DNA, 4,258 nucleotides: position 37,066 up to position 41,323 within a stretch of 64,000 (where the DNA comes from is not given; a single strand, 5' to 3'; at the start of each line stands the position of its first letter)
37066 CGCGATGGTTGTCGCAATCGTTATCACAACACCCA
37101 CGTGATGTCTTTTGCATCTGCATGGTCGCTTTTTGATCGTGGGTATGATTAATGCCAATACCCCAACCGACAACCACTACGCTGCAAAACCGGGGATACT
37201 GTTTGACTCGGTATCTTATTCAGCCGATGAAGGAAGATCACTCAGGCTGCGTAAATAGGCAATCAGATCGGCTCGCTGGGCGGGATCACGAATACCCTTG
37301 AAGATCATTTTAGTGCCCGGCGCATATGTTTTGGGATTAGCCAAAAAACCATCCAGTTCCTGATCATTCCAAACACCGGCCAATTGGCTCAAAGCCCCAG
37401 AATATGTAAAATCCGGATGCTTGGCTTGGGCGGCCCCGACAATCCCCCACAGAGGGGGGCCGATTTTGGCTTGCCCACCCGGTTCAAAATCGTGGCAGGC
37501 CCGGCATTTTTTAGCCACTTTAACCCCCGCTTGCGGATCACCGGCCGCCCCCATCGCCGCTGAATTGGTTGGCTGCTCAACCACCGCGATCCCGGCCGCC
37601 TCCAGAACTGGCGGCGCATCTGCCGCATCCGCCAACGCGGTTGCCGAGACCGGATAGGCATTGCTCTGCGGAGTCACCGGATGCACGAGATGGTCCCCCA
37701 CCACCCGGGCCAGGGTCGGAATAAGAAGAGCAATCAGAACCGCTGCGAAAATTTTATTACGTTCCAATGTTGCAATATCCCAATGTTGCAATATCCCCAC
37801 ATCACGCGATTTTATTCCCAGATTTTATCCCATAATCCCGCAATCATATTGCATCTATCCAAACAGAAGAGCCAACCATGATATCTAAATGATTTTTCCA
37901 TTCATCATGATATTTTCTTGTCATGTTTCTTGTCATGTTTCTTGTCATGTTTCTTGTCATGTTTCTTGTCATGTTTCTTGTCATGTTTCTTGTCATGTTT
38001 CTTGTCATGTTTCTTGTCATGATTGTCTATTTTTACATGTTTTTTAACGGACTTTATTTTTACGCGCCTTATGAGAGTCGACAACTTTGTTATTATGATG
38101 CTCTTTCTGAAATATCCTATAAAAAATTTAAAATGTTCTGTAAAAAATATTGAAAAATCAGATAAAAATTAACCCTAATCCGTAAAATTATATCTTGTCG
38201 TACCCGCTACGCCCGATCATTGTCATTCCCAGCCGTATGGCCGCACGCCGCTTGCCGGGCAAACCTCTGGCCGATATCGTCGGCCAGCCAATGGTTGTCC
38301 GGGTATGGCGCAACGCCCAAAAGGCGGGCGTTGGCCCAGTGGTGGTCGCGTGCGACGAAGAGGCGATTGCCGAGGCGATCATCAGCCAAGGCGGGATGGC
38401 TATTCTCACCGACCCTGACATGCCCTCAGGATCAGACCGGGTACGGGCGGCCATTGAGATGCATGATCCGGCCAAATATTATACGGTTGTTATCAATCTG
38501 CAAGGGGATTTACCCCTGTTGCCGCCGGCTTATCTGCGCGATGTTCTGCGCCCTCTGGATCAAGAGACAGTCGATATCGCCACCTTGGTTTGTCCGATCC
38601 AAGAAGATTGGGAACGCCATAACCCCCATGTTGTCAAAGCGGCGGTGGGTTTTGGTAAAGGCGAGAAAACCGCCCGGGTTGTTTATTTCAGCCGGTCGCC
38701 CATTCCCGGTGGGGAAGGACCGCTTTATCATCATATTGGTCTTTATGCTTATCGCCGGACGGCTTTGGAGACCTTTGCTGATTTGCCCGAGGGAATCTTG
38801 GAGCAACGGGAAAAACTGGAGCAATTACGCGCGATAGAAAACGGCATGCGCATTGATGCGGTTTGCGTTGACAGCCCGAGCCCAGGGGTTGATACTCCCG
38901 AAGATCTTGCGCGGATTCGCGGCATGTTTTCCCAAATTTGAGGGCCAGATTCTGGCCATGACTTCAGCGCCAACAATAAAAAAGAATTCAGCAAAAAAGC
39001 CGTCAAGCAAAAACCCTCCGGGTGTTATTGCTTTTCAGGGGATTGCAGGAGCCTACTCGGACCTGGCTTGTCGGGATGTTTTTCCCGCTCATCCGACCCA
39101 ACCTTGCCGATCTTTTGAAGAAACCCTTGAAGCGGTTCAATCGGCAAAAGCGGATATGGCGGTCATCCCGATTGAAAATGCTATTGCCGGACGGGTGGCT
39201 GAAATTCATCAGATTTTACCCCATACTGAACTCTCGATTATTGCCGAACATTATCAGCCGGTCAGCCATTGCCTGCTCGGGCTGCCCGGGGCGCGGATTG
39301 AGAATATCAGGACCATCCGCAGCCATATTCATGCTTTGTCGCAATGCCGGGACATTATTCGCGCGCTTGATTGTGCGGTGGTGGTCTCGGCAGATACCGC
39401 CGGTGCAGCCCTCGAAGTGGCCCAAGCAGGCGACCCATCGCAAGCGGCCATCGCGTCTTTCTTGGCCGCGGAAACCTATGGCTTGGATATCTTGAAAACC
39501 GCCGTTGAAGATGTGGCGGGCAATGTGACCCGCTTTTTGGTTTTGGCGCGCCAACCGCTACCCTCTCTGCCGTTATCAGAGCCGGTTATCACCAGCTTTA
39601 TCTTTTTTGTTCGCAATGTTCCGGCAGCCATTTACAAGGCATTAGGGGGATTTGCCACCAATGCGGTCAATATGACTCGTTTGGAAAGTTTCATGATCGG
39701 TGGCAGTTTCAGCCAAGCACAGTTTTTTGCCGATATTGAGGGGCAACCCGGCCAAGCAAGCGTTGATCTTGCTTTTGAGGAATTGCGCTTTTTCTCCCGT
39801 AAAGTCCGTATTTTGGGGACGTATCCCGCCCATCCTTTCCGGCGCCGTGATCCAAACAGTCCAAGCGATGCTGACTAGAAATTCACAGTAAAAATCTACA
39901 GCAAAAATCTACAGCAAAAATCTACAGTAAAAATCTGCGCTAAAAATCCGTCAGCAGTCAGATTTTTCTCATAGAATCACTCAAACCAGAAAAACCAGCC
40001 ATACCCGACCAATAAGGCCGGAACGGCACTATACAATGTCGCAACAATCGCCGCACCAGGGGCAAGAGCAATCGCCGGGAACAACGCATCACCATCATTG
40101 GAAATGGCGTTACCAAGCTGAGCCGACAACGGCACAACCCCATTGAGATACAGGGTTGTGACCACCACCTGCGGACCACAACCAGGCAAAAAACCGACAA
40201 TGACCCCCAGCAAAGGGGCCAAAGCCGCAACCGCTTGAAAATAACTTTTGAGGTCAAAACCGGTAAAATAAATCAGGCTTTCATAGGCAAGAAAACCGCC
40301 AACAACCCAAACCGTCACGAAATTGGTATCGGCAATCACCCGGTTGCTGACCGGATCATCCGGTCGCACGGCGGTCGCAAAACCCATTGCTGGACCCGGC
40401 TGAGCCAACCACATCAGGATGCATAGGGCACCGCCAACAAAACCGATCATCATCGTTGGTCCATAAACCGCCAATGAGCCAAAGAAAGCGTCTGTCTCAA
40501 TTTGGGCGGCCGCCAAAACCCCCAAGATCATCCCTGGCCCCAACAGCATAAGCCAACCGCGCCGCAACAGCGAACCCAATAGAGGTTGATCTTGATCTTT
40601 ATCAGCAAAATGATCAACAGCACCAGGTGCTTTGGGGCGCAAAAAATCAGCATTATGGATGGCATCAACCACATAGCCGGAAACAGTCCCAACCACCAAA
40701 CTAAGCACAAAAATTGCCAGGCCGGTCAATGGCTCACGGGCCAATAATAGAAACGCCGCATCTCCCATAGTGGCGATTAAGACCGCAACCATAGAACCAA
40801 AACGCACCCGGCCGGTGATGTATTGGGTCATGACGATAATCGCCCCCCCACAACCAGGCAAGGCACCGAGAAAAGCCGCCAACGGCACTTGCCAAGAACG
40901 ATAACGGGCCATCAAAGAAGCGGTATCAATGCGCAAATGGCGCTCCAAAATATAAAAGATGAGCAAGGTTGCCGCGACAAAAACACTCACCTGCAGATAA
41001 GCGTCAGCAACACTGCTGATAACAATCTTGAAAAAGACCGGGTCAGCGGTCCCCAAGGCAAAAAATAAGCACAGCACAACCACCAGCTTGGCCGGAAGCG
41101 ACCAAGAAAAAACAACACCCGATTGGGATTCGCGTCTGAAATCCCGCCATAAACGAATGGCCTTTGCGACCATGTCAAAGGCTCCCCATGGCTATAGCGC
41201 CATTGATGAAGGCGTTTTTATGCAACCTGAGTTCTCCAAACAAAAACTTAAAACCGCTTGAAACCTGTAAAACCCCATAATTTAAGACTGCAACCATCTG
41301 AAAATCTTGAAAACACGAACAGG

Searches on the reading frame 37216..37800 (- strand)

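Call 41: search_protein_families(library=pfam, proteins=[window:37216-37800:-], max_evalue=0.000001)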
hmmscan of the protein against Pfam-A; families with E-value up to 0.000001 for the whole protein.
window:37216-37800:- (194 aa): 1 family
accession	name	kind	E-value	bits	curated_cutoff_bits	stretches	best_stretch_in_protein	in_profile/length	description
PF00034.26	Cytochrom_C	-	6.8e-09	37.4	21.3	1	91-187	3-90/90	Cytochrome c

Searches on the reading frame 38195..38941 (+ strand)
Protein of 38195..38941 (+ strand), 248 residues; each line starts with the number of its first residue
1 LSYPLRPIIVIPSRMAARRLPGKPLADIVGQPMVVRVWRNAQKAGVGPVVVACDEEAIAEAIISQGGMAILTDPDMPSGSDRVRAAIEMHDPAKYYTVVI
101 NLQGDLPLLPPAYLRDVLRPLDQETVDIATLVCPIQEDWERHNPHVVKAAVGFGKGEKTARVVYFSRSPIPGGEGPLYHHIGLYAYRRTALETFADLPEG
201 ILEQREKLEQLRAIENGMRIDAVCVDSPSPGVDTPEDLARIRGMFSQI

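Call 41: search_protein_families(library=pfam, proteins=[window:38195-38941:+], max_evalue=0.000001)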
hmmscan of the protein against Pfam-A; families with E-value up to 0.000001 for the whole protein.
window:38195-38941:+ (248 aa): 2 families
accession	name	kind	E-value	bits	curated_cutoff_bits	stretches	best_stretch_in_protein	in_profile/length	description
PF02348.25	CTP_transf_3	-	1.1e-35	123.9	22.6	1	8-220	1-217/217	Cytidylyltransferase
PF12804.13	NTP_transf_3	-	4.2e-11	43.7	27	1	13-134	10-124/160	MobA-like NTP transferase domain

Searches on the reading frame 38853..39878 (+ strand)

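Call 42: search_protein_families(library=pfam, proteins=[window:38853-39878:+], max_evalue=0.000001)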
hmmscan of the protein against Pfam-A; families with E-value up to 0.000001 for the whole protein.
window:38853-39878:+ (341 aa): 1 family
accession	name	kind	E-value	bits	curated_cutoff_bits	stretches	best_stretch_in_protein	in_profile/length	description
PF00800.23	PDT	-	2.9e-54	184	25.2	1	59-234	1-179/181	Prephenate dehydratase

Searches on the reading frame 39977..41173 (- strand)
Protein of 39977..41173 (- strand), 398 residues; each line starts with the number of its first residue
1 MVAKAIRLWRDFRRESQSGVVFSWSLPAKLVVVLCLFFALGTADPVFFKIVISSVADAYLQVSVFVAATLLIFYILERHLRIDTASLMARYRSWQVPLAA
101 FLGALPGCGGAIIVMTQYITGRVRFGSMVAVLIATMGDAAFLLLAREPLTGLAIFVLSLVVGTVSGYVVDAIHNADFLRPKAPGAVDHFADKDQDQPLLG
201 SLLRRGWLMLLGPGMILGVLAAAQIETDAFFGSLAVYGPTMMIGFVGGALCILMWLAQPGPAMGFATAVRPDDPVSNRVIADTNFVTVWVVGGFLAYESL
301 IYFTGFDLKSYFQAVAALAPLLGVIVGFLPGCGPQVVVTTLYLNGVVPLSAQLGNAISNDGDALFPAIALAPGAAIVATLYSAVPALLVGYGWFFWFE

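Call 42: search_protein_families(library=pfam, proteins=[window:39977-41173:-], max_evalue=0.000001)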
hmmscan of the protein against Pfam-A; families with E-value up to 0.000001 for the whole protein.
window:39977-41173:- (398 aa): 1 family
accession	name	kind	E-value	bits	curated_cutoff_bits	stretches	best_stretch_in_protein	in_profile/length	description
PF11449.14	ArsP_2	-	2.5e-125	418.8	32.5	1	49-397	4-359/359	Putative, 10TM heavy-metal exporter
